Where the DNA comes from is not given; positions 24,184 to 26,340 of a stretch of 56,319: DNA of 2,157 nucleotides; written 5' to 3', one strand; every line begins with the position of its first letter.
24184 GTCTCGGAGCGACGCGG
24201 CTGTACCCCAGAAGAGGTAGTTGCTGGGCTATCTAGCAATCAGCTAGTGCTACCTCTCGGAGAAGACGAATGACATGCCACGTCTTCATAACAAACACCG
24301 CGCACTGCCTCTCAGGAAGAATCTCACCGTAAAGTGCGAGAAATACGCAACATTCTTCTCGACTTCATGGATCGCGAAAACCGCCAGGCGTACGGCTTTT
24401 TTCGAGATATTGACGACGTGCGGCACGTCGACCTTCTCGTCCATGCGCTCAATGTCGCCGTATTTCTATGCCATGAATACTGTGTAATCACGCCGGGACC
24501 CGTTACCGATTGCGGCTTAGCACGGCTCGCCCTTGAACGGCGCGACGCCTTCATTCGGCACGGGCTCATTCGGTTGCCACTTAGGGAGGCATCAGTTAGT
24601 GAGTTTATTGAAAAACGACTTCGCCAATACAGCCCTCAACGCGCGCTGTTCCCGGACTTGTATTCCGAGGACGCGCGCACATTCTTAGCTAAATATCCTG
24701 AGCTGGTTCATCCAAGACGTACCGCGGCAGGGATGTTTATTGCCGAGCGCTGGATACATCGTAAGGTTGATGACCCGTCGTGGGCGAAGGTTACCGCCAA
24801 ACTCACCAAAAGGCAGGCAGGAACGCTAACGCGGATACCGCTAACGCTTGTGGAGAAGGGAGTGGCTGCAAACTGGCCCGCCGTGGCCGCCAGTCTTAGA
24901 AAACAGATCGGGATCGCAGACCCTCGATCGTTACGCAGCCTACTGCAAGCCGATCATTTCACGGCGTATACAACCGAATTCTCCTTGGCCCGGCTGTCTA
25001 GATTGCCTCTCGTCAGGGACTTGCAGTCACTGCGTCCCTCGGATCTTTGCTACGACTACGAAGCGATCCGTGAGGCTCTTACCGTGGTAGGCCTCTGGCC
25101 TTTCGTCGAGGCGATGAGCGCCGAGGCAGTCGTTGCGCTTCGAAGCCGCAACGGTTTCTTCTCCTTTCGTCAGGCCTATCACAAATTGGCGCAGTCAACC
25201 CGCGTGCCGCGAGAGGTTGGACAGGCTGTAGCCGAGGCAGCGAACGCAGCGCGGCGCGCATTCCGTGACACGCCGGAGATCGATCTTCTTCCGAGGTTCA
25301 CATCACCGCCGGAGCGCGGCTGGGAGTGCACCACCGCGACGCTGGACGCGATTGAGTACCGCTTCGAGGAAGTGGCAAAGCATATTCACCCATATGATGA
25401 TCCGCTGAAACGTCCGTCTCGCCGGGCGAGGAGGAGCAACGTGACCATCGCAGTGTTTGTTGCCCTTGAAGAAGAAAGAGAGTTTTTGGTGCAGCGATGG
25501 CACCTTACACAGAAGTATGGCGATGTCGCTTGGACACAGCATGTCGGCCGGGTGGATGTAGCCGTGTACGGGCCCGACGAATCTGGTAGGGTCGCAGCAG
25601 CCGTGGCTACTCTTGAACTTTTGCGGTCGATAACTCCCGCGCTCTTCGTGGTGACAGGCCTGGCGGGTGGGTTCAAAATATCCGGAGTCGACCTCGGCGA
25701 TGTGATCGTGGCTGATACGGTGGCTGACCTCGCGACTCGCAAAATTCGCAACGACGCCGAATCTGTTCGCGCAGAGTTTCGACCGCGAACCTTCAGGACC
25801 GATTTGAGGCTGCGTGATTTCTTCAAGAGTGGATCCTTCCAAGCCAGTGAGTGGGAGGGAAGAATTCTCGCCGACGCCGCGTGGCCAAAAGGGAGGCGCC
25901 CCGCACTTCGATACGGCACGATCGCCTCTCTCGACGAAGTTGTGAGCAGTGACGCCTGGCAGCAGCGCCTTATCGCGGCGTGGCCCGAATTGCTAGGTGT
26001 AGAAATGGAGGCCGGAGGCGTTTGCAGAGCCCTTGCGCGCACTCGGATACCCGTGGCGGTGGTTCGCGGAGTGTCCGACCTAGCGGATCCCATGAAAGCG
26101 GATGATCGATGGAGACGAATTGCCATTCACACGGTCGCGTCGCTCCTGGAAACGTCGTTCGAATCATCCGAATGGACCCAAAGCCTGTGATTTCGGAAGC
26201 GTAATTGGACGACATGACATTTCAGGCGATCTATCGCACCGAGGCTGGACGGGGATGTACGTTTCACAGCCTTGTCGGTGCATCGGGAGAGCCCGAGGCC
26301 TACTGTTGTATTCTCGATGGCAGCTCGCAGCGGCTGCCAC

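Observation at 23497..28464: HD / nucleosidase-fusion / orphan NAD-domain / Nudix operon with a convergent P-loop kinase on an integrase-bounded island: candidate undescribed nucleotide-targeting conflict system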

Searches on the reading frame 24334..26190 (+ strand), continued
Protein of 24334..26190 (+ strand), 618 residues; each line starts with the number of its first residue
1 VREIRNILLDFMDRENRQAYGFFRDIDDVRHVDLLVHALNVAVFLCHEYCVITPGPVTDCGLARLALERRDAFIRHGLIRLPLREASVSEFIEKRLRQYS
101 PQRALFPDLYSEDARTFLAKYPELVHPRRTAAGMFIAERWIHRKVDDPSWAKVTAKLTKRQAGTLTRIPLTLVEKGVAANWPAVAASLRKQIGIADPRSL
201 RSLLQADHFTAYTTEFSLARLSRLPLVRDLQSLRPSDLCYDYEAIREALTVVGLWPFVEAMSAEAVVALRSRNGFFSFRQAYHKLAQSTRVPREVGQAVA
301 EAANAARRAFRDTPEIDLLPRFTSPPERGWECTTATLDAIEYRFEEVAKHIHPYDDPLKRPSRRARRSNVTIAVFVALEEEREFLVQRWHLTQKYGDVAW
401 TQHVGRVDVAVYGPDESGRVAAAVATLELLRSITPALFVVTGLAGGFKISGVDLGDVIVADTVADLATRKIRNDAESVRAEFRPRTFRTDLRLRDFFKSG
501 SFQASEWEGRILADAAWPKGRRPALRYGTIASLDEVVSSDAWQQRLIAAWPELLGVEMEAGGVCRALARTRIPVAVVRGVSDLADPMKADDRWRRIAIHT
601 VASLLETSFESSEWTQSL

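Call 101: search_dna_similar(query=window:24334-26190:+, collection=plasmids, mode=protein, max_evalue=0.00001, max_rows=15)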
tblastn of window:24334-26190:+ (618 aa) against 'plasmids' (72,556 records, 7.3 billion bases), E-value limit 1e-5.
Records with a match: 26; places in all: 39; records where one place covers at least 80% of the query: 1.
Best place of each record, by identity: <60% 26.
By first word of the organism name: Agrobacterium 14; Klebsiella 5; Proteus 2; Polymorphobacter 1; Anabaena 1; Calothrix 1; Nostoc 1; Sphingobium 1.
By predicted mobility (MOB-suite, as given by PLSDB): conjugative 18; mobilizable 6; non-mobilizable 2.
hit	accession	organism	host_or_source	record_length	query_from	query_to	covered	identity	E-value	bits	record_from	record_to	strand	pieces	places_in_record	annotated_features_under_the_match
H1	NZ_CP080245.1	Polymorphobacter sp. PAMC 29334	Megaspora,lichen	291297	5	605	97%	31.5%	2e-73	264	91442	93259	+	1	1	hypothetical protein | AAA family ATPase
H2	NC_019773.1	Anabaena cylindrica PCC 7122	water, most likely pond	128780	5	255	41%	31.4%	2e-29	132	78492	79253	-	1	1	hypothetical protein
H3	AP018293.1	Calothrix sp. NIES-4105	-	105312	366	594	37%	30.4%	2e-14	85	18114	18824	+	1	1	putative nucleoside phosphorylase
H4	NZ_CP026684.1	Nostoc sp. 'Peltigera membranacea cyanobiont' N6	Lichen thallus,Peltigera membranacea ...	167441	366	593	37%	30.4%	3e-13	81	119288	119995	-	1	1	SAVED domain-containing protein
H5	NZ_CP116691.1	Agrobacterium tumefaciens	Lettuce,cell culture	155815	418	605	30%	33.9%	3e-15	87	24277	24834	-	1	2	HNH endonuclease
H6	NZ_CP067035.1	Agrobacterium fabrum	-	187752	418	605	30%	33.9%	3e-15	87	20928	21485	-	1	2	HNH endonuclease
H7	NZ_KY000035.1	Agrobacterium sp.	-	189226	418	605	30%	33.9%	3e-15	87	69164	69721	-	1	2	HNH endonuclease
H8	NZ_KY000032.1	Agrobacterium fabrum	-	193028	418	605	30%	33.9%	3e-15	87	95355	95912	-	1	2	HNH endonuclease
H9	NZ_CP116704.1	Agrobacterium tumefaciens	Yarrow,cell culture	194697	418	605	30%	33.9%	3e-15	87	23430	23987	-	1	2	HNH endonuclease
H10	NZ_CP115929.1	Agrobacterium tumefaciens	Chrysanthemum,cell culture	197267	418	605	30%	33.9%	3e-15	87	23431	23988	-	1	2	HNH endonuclease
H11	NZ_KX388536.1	Agrobacterium tumefaciens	Chrysanthemum x morifolium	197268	418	605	30%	33.9%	3e-15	87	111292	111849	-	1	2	HNH endonuclease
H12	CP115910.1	Agrobacterium tumefaciens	Russian Sage,cell culture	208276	418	605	30%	33.9%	3e-15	87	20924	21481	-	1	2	hypothetical protein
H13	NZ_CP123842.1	Agrobacterium tumefaciens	Yarrow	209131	418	605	30%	33.9%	3e-15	87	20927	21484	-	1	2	HNH endonuclease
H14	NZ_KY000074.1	Agrobacterium larrymoorei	-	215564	418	605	30%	33.9%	3e-15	87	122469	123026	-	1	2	HNH endonuclease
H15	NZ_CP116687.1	Agrobacterium fabrum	cell culture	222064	418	605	30%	33.9%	3e-15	87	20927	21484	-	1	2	HNH endonuclease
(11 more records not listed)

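Call 103: get_annotated_region(hit=H1, flank=9000)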
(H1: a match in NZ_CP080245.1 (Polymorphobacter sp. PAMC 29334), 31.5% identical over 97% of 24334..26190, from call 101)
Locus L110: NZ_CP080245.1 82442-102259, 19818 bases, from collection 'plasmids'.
description: Polymorphobacter sp. PAMC 29334 plasmid p29334-2, complete sequence
organism: Polymorphobacter sp. PAMC 29334 (NCBI taxid 2862331)
taxonomy: Bacteria; Pseudomonadota; Alphaproteobacteria; Sphingomonadales; Sphingosinicellaceae; Polymorphobacter; Polymorphobacter sp. PAMC 29334
host: -; source: Megaspora,lichen; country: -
typing (MOB-suite, as given by PLSDB): non-mobilizable
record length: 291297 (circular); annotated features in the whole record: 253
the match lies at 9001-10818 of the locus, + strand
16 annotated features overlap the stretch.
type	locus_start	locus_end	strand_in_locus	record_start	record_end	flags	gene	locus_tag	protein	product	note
CDS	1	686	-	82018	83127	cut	-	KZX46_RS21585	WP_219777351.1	DUF262 domain-containing protein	-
CDS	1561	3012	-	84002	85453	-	-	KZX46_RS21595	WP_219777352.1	class I SAM-dependent DNA methyltransferase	-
CDS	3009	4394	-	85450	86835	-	-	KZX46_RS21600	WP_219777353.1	restriction endonuclease subunit S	GO:0006304 - DNA modification [Evidence IEA]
CDS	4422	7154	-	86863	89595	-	-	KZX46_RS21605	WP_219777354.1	DEAD/DEAH box helicase family protein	-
CDS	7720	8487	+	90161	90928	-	-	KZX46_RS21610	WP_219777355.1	HD domain-containing protein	-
CDS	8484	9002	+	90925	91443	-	-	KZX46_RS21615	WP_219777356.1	AAA family ATPase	-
CDS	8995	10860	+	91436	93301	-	-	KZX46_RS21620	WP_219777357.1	hypothetical protein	-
CDS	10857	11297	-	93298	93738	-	-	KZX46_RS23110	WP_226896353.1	hypothetical protein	-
CDS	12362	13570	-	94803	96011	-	-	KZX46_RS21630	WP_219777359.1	type II toxin-antitoxin system HipA family toxin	-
CDS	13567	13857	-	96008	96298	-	-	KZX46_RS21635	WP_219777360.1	helix-turn-helix transcriptional regulator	-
CDS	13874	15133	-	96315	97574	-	-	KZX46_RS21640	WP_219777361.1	tyrosine-type recombinase/integrase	GO:0015074 - DNA integration [Evidence IEA]; GO:0006310 - DNA recombination [Evidence IEA]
CDS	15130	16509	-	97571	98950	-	-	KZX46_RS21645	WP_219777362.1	site-specific integrase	-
CDS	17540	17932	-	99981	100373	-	-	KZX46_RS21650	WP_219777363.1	hypothetical protein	-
CDS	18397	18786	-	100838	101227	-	-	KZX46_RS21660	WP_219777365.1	type II toxin-antitoxin system VapC family toxin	-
CDS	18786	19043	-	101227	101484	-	-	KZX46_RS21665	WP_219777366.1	type II toxin-antitoxin system VapB family antitoxin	-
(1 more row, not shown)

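Call 104: get_annotated_region(hit=H2, flank=7000)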
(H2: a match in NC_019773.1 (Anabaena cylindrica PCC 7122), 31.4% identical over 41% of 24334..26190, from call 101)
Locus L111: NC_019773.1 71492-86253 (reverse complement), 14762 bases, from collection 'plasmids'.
description: Anabaena cylindrica PCC 7122 plasmid pANACY.03, complete sequence
organism: Anabaena cylindrica PCC 7122 (NCBI taxid 272123)
taxonomy: Bacteria; Cyanobacteriota; Cyanophyceae; Nostocales; Nostocaceae; Anabaena; Anabaena cylindrica; Anabaena cylindrica PCC 7122
host: -; source: water, most likely pond; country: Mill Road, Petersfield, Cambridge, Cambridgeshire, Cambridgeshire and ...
typing (MOB-suite, as given by PLSDB): non-mobilizable; replicon rep_cluster_1731
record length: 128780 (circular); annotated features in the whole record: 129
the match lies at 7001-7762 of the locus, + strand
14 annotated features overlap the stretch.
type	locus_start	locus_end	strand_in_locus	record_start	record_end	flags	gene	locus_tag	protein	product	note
CDS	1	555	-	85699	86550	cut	-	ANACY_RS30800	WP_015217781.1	tyrosine-type recombinase/integrase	GO:0015074 - DNA integration [Evidence IEA]; GO:0006310 - DNA recombination [Evidence IEA]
CDS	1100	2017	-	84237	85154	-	-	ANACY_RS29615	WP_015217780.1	hypothetical protein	-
CDS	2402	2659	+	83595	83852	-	-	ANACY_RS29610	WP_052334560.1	hypothetical protein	-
CDS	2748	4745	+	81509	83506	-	-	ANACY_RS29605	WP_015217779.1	pentapeptide repeat-containing protein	-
CDS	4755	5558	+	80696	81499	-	-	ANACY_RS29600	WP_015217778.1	hypothetical protein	-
CDS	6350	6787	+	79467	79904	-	-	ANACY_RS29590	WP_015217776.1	hypothetical protein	-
CDS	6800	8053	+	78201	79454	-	-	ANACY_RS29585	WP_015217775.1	hypothetical protein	-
CDS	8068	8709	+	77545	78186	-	tmk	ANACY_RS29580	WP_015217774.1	dTMP kinase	GO:0015949 - nucleobase-containing small molecule interconversion [Evidence IEA]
CDS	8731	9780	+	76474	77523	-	-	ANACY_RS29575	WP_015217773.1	hypothetical protein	-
CDS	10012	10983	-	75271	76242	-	-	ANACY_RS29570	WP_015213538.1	AAA family ATPase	-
CDS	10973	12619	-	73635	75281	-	-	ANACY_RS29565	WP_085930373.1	DDE-type integrase/transposase/recombinase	-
CDS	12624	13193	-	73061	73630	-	-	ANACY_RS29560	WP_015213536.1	recombinase family protein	GO:0006310 - DNA recombination [Evidence IEA]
CDS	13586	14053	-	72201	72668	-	-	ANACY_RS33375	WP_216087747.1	hypothetical protein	-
CDS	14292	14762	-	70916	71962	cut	-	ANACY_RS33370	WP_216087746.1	O-antigen ligase family protein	GO:0009103 - lipopolysaccharide biosynthetic process [Evidence IEA]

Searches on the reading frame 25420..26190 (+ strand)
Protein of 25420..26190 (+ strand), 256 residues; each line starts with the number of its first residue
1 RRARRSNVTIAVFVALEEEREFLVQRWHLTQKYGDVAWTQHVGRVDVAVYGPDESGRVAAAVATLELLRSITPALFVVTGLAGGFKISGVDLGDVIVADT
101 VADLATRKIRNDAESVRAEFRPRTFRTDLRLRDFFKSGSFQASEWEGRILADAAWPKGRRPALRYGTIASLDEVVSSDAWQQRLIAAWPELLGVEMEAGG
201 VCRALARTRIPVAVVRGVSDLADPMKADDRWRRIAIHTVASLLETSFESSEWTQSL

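Call 38: search_solved_structures(query=window:25420-26190:+, max_evalue=0.001)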
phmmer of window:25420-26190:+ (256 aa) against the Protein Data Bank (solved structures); distinct sequences matched with E-value up to 0.001: 30.
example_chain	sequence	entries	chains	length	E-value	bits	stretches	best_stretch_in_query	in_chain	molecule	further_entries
6po4_A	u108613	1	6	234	2.1e-11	47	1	36-224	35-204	5'-methylthioadenosine/S-adenosylhomocysteine nucleosidase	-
3dp9_A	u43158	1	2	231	7.4e-11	45.2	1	34-224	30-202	MTA/SAH nucleosidase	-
4wkb_A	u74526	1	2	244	9.3e-11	44.9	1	34-224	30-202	5'-methylthioadenosine/S-adenosylhomocysteine nucleosidase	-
4x24_A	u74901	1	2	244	1e-10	44.8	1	34-224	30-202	5'-methylthioadenosine/S-adenosylhomocysteine nucleosidase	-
4g89_A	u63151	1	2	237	3.4e-10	43.1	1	8-100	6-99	5'-methylthioadenosine/S-adenosylhomocysteine nucleosidase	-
3bl6_A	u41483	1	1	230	3.5e-10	43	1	163-223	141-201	5'-methylthioadenosine nucleosidase/S-adenosylhomocysteine nucleosidase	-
4gmh_A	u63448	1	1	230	3.7e-10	42.9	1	163-223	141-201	5'-methylthioadenosine/S-adenosylhomocysteine nucleosidase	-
5ue1_A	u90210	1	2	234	1.7e-09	40.8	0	166-225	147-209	5'-methylthioadenosine/S-adenosylhomocysteine nucleosidase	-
1zos_A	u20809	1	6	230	2e-09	40.6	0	165-223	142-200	5'-methylthioadenosine / S-adenosylhomocysteine nucleosidase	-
3eei_A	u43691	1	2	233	2e-09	40.5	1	161-229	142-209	5-methylthioadenosine nucleosidase/S-adenosylhomocysteine nucleosidase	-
4f1w_A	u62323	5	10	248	2.6e-09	40.2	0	4-100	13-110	5'-methylthioadenosine/S-adenosylhomocysteine nucleosidase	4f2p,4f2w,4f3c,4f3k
6if8_A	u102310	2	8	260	1.3e-08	37.9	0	54-100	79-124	5'-methylthioadenosine/S-adenosylhomocysteine nucleosidase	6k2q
3mms_A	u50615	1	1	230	1.5e-08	37.7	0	165-223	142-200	5'-methylthioadenosine / S-adenosylhomocysteine nucleosidase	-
1jys_A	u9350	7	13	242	1.6e-08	37.6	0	166-226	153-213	MTA/SAH nucleosidase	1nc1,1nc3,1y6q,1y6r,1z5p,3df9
3o4v_A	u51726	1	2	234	1.8e-08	37.4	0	166-226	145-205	MTA/SAH nucleosidase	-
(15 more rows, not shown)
